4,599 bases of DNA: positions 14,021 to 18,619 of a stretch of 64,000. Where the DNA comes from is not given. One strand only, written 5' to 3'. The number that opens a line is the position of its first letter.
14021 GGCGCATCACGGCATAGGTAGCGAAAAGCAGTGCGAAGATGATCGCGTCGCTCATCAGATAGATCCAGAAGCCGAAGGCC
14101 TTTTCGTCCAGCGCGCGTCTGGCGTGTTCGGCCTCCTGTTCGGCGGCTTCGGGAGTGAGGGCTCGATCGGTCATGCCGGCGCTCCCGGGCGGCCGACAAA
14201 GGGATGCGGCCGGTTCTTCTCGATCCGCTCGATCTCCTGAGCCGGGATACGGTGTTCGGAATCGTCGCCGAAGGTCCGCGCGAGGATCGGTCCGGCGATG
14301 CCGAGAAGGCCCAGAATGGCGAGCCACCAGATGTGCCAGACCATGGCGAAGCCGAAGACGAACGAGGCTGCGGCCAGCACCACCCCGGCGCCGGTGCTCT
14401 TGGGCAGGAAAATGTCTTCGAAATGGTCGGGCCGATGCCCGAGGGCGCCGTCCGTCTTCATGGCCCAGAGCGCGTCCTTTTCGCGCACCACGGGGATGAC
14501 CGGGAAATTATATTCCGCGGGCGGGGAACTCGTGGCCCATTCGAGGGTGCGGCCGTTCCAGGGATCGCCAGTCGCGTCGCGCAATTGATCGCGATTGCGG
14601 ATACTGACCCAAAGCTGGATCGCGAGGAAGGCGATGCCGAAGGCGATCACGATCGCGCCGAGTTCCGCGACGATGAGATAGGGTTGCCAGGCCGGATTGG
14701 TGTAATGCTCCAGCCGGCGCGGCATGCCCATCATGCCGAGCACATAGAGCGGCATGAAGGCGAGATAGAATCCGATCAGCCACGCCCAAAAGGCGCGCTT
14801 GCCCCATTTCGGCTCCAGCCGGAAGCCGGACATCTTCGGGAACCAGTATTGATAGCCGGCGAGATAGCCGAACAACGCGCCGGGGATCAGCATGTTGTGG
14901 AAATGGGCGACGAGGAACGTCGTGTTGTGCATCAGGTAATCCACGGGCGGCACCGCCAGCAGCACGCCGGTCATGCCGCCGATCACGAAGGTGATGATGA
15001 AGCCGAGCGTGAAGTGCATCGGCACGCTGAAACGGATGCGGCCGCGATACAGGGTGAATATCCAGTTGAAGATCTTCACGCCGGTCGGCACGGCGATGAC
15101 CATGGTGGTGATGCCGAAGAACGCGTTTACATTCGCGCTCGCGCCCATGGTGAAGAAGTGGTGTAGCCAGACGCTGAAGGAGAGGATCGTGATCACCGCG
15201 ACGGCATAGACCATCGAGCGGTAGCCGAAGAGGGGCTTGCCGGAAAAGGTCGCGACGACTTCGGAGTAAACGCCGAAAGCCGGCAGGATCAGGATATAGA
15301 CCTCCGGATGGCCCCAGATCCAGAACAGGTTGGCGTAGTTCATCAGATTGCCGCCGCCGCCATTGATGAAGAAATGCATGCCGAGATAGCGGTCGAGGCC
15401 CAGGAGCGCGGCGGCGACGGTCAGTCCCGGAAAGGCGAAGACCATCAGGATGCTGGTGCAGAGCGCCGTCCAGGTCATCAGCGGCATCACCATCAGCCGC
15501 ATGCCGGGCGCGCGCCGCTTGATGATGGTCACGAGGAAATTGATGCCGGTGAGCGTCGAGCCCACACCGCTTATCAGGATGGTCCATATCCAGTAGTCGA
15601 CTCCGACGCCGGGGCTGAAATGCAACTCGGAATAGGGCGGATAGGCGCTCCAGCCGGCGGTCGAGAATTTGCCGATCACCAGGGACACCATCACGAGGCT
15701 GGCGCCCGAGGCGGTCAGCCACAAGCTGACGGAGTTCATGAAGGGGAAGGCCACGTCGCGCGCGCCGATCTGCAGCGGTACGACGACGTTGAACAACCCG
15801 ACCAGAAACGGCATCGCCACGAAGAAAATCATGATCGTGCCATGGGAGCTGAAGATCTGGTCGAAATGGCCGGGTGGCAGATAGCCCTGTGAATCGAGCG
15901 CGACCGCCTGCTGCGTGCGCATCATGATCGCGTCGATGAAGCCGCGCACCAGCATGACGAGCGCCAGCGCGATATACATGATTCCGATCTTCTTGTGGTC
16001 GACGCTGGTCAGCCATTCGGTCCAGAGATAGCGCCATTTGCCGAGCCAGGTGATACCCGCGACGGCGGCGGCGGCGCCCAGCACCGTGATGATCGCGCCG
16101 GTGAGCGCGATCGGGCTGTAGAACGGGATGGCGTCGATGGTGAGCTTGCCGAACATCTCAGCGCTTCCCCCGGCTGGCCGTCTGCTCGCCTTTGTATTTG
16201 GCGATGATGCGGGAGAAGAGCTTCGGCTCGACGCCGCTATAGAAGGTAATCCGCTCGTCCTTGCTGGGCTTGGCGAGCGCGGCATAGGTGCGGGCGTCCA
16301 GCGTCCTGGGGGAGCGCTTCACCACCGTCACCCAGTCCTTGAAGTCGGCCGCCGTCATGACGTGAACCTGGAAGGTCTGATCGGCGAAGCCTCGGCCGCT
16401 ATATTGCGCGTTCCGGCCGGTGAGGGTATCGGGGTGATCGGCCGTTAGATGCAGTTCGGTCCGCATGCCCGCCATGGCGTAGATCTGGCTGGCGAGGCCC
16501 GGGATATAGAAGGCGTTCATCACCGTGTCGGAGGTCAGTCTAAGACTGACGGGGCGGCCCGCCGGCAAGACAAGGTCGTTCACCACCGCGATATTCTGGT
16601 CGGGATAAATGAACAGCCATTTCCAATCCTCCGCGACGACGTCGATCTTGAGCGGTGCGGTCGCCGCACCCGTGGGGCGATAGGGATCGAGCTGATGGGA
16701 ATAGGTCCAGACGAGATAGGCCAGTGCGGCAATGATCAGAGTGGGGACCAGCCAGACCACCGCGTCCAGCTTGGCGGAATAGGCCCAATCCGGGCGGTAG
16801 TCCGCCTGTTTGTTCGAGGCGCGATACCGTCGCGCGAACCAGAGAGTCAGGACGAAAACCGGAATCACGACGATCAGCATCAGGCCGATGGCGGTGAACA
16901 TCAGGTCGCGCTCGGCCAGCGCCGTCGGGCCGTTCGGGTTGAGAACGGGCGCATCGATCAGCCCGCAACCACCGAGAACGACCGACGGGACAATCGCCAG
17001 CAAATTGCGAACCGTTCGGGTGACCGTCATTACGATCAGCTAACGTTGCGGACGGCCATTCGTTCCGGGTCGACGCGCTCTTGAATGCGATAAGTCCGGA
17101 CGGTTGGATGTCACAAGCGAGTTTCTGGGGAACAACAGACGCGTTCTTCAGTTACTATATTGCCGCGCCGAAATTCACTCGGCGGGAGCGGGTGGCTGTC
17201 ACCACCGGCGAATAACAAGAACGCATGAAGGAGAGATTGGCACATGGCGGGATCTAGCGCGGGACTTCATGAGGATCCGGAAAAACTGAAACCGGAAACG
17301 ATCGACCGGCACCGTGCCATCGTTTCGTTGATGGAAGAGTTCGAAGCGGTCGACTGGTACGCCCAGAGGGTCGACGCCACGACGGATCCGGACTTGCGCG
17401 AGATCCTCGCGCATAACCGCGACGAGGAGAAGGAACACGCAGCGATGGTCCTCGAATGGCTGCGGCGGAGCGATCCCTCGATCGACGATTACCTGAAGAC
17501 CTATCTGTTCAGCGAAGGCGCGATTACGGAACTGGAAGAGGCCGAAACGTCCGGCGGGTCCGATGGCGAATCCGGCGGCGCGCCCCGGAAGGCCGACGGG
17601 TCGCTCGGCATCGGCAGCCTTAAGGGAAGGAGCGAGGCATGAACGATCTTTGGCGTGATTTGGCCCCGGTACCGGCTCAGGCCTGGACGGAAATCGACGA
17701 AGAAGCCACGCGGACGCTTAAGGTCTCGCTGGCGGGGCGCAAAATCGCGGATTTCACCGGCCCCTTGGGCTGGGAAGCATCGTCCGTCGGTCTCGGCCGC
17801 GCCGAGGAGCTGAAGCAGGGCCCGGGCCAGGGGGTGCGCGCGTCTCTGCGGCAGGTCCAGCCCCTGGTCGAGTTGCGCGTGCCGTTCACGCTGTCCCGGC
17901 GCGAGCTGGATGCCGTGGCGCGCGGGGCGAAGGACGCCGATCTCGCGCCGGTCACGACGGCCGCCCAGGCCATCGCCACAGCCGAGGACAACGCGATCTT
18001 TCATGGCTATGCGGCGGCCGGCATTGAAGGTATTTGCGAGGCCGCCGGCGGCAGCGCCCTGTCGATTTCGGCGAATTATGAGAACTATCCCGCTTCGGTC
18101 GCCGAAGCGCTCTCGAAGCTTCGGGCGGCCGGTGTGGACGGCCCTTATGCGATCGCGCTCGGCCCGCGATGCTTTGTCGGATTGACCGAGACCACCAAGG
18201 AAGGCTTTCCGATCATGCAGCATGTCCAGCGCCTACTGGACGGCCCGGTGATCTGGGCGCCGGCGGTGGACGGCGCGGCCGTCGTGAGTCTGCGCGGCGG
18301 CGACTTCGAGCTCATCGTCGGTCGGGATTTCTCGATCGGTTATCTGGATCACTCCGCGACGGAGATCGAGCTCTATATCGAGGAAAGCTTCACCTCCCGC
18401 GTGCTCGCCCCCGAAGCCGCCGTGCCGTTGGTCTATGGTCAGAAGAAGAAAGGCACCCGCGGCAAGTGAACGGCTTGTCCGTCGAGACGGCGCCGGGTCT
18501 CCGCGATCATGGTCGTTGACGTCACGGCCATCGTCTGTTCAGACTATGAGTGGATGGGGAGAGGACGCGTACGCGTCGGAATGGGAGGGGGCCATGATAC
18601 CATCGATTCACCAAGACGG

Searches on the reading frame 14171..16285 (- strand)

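Call 25: search_protein_families(library=pfam, proteins=[window:14171-16285:-], max_evalue=0.0001)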
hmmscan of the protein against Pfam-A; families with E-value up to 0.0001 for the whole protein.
window:14171-16285:- (704 aa): 1 family
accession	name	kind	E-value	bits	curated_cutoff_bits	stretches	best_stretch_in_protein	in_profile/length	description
PF00115.25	COX1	-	1.3e-146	489.4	34.8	1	99-546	1-436/436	Cytochrome C and Quinol oxidase polypeptide I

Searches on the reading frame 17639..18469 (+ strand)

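Call 25: search_protein_families(library=pfam, proteins=[window:17639-18469:+], max_evalue=0.0001)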
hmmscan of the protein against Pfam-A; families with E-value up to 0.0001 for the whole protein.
window:17639-18469:+ (276 aa): 1 family
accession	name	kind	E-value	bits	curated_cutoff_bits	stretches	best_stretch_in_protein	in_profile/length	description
PF04454.18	Linocin_M18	-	4.9e-93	311.5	24.3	1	1-252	1-253/253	Encapsulating protein for peroxidase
